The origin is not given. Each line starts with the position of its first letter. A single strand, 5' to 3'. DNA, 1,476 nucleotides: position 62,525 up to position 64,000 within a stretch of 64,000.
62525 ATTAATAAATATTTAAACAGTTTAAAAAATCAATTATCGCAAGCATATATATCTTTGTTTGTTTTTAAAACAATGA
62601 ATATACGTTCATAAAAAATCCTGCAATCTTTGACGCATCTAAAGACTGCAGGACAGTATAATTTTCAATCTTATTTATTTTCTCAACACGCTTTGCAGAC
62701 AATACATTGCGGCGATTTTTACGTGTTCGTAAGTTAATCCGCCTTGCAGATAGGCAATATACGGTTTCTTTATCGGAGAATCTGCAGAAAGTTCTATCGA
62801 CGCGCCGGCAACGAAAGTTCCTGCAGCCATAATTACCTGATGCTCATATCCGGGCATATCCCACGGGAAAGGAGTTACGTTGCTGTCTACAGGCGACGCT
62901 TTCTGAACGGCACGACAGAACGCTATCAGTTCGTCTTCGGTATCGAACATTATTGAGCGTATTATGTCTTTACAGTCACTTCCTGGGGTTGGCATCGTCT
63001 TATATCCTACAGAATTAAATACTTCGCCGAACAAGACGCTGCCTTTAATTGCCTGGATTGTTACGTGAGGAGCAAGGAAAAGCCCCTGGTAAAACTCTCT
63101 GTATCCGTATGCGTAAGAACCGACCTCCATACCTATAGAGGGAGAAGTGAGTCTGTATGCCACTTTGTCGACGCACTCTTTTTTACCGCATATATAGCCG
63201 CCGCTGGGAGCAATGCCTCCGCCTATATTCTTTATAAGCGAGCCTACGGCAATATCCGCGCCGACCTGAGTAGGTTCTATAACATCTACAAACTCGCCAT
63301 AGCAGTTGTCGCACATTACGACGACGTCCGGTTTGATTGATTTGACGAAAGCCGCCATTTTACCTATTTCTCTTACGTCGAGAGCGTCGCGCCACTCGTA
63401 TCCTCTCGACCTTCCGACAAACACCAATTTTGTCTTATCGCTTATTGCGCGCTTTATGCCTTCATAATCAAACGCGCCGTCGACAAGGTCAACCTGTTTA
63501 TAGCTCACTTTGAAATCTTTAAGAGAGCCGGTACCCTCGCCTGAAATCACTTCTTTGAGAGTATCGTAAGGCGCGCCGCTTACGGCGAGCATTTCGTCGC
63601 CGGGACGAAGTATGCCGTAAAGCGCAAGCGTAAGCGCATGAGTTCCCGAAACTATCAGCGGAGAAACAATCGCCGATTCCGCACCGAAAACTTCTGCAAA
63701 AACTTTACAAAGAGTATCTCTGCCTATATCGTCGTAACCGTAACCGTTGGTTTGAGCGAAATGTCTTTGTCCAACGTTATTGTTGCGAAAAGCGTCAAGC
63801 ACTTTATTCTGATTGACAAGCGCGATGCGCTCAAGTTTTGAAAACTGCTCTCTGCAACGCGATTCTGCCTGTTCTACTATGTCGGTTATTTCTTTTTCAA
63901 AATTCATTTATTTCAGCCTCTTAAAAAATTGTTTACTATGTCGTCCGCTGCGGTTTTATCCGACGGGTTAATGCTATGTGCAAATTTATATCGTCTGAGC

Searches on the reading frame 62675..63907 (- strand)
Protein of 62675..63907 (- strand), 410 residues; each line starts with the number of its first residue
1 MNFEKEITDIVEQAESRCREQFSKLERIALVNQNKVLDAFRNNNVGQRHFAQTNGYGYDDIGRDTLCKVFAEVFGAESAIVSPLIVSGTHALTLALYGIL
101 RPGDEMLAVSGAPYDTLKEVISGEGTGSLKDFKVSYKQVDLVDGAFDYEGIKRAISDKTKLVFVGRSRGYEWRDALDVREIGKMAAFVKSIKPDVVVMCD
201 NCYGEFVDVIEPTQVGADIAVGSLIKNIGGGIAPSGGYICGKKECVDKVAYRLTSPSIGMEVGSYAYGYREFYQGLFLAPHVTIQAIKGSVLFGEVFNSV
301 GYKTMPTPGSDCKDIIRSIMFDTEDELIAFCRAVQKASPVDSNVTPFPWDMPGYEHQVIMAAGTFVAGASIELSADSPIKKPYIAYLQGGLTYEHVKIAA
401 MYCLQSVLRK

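Call 10: search_protein_families(library=pfam, proteins=[window:62675-63907:-])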
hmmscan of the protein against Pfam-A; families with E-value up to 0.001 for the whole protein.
window:62675-63907:- (410 aa): 2 families
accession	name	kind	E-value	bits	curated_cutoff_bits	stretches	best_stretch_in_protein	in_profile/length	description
PF06838.17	Met_gamma_lyase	-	5e-174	579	24.2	1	8-407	2-404/405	Methionine gamma-lyase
PF01053.26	Cys_Met_Meta_PP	-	1e-12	47.8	27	1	40-252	28-224/381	Cys/Met metabolism PLP-dependent enzyme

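Call 13: search_protein_families(library=ncbifam, proteins=[window:62675-63907:-], max_evalue=0.00001)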
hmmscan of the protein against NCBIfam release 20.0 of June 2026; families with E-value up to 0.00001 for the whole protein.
window:62675-63907:- (410 aa): 21 families
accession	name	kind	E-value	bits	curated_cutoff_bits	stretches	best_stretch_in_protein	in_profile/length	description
NF005695.0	PRK07503.1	equivalog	5.7e-15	54.9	666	1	39-249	39-234/403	methionine gamma-lyase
NF004876.0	PRK06234.1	subfamily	5e-13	48.9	666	1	43-251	42-237/400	methionine gamma-lyase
TIGR01328.1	met_gam_lyase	equivalog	5e-13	48.7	549.7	1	39-249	33-228/391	methionine gamma-lyase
TIGR01326.1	OAH_OAS_sulfhy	subfamily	3.8e-10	39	495.1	1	47-243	39-220/418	O-acetylhomoserine aminocarboxypropyltransferase/cysteine synthase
NF006096.0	PRK08248.1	equivalog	7.9e-10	37.9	726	1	55-240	55-224/431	homocysteine synthase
NF005871.0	PRK07811.1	equivalog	2.7e-09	36.1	513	1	53-251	50-233/389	cystathionine gamma-synthase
TIGR01325.1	O_suc_HS_sulf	equivalog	6.7e-09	34.8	510.05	1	40-255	29-229/380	O-succinylhomoserine sulfhydrylase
NF006097.0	PRK08249.1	equivalog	1.4e-08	33.5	600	1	52-250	54-236/402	cystathionine gamma-synthase family protein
NF006003.0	PRK08133.1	equivalog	2.4e-08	33.1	522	1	67-250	72-237/396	O-succinylhomoserine sulfhydrylase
NF041088.1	ala_glut_racmase_Arch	equivalog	8.3e-08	31.6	629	1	77-249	70-226/381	bifunctional L-alanine/L-glutamate racemase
NF005696.0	PRK07504.1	equivalog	1.2e-07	30.9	675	1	19-249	22-234/397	O-succinylhomoserine sulfhydrylase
NF004650.0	PRK05994.1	equivalog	1.6e-07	30.5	667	1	58-239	57-222/427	O-acetylhomoserine aminocarboxypropyltransferase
NF005456.0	PRK07050.1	equivalog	1.6e-07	30.4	500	1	54-232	57-217/394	cystathionine beta-lyase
TIGR02080.1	O_succ_thio_ly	equivalog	4.6e-07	28.9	504.55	1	61-247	51-219/382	cystathionine gamma-synthase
TIGR01324.1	cysta_beta_ly_B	equivalog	1e-06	27.7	365.9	1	51-234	39-204/377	cystathionine beta-lyase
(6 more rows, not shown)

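Call 17: find_related_loci(query=window:62678-63907:-, collection=genome_contigs, flank=6000)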
Query window:62678-63907:- (410 aa) in genome_contigs; peptide patterns used: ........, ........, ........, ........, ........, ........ (x = any residue, [..] = any of these).
600 stretches matched a pattern (row limit reached: there are more); 407 encode a relative of the query (tblastn E <= 1e-3); the best 80 are kept; 80 distinct loci.
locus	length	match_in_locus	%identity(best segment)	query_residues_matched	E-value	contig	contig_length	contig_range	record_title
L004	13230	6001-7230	89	1-410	0e+0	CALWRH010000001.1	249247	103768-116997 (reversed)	MAG: uncultured Christensenellaceae bacterium isolate BRZ_KS__bin118 genome assembly, contig: BRZ_KS__NODE_15_length_249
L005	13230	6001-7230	86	1-410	0e+0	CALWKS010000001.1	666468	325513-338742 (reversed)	MAG: uncultured Christensenellaceae bacterium isolate BRZ_QI__bin43 genome assembly, contig: BRZ_QI__NODE_2_length_66646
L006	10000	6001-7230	86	1-410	0e+0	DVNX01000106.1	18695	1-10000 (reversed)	MAG TPA_asm: Candidatus Ornithoclostridium faecavium isolate 63 CHK106__C366678_L18695_ERR2241854, whole genome shotgun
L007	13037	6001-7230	87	1-410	0e+0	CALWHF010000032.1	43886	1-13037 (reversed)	MAG: uncultured Christensenellaceae bacterium isolate BRZ_LQ__bin77 genome assembly, contig: BRZ_LQ__NODE_1028_length_43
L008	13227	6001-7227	84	1-409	0e+0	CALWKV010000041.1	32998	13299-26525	MAG: uncultured Christensenellaceae bacterium isolate E37__bin146 genome assembly, contig: E37__k127_1209956, whole geno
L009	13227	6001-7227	84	1-409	0e+0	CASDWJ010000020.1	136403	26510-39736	uncultured Christensenella sp. isolate SI.B14.metabat-bins.169 genome assembly, contig: SI.B14.metabat-bins.169.fa_k141_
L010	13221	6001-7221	71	1-407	0e+0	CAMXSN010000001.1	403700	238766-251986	MAG TPA_asm: uncultured Clostridia bacterium isolate SRR14920976_bin.7_metawrap_v1.3_MAG genome assembly, contig: NODE.3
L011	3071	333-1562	69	1-410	0e+0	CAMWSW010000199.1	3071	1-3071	MAG TPA_asm: uncultured Clostridia bacterium isolate SRR14411294_bin.5_metawrap_v1.3_MAG genome assembly, contig: NODE.2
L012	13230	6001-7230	69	1-410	0e+0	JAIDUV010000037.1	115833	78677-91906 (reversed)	MAG: Clostridia bacterium isolate SC0369_comb_17 SC0369_comb_17_contig_37, whole genome shotgun sequence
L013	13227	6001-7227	70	1-409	0e+0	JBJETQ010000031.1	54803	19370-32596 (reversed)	MAG: Christensenellales bacterium isolate PUUB17_bin.006 NODE_422_length_54803_cov_7.110214, whole genome shotgun sequen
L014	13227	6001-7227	67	1-409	0e+0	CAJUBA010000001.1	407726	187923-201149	MAG TPA_asm: uncultured Christensenella sp. isolate MGBC118395 genome assembly, contig: MGBC118395.1, whole genome shotg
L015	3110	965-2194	68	1-410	0e+0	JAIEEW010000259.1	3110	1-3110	MAG: Clostridia bacterium isolate SC0393_S7_9 SC0393_S7_9_contig_259, whole genome shotgun sequence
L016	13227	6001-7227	69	1-409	0e+0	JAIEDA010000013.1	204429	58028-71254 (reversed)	MAG: Clostridia bacterium isolate SC0386_comb_6 SC0386_comb_6_contig_13, whole genome shotgun sequence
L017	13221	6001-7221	68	1-407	0e+0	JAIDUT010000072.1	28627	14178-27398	MAG: Clostridia bacterium isolate SC0369_comb_14 SC0369_comb_14_contig_72, whole genome shotgun sequence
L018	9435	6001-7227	68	1-409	0e+0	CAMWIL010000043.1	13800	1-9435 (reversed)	MAG TPA_asm: uncultured Clostridia bacterium isolate SRR14411269_bin.10_metawrap_v1.3_MAG genome assembly, contig: NODE.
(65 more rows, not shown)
